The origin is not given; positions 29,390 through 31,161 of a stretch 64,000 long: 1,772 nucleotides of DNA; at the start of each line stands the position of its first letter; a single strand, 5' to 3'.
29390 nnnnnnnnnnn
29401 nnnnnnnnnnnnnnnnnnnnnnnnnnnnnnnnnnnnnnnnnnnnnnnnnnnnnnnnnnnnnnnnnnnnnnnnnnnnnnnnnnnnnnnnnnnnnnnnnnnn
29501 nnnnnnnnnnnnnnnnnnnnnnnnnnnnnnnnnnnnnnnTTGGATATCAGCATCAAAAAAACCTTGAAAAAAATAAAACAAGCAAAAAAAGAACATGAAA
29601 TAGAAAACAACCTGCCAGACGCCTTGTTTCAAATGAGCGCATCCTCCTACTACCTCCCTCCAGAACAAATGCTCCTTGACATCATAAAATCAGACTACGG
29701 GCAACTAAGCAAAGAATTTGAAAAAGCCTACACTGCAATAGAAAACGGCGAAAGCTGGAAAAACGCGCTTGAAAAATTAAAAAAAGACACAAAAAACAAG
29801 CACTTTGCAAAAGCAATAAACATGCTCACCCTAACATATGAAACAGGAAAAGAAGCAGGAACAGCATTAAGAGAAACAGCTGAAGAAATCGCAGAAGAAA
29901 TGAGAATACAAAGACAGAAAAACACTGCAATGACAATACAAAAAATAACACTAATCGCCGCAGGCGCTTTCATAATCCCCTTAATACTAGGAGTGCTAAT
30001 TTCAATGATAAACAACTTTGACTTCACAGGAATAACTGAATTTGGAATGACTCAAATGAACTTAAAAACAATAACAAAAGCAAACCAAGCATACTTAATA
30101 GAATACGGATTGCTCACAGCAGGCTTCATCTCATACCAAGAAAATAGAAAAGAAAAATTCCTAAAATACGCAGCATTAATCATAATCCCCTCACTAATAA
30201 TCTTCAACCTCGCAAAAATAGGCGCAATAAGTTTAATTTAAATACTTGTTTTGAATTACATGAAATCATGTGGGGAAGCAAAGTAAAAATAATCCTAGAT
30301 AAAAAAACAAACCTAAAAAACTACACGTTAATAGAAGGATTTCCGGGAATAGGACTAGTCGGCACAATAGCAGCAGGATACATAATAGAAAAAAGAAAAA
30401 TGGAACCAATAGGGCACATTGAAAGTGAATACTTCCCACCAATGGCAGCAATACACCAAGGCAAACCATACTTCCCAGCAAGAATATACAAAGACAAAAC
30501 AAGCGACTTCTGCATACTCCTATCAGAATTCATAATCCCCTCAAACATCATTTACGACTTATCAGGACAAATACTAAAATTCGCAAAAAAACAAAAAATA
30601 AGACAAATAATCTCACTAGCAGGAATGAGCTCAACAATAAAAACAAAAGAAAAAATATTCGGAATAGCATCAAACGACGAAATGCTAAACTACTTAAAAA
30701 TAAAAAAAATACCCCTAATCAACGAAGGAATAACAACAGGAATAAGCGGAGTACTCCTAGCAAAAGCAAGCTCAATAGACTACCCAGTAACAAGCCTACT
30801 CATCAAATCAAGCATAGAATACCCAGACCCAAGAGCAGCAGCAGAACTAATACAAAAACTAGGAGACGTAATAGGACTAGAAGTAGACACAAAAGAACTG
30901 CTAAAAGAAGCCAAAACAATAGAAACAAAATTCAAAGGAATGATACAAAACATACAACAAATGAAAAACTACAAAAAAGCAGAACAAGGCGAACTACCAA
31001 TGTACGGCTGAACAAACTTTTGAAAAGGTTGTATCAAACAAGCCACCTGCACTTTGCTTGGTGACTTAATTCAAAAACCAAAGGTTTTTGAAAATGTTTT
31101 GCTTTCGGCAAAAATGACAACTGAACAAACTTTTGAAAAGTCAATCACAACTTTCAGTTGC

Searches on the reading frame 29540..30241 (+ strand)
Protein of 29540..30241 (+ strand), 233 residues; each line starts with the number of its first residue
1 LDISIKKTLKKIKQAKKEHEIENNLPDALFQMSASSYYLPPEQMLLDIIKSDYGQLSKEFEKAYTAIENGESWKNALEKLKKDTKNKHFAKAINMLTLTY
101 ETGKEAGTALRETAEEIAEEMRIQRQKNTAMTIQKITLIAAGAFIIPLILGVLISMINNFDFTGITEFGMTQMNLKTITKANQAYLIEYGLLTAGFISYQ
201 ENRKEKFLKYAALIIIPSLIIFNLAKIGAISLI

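Call 8: search_protein_families(library=pfam, proteins=[window:29540-30241:+], max_evalue=0.01)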
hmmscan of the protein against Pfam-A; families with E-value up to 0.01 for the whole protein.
window:29540-30241:+ (233 aa): 1 family
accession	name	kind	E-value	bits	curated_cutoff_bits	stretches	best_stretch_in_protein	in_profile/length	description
PF00482.28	T2SSF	-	4.6e-13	49.7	25.2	1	39-153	13-124/125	Type II secretion system (T2SS), protein F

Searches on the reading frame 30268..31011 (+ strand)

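Call 8: search_protein_families(library=pfam, proteins=[window:30268-31011:+], max_evalue=0.01)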
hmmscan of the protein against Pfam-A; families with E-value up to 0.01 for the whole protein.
window:30268-31011:+ (247 aa): 1 family
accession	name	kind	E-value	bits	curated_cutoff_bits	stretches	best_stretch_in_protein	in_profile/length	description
PF09754.15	PAC2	-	7.5e-46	157.1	25.8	1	21-223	1-212/215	PAC2 family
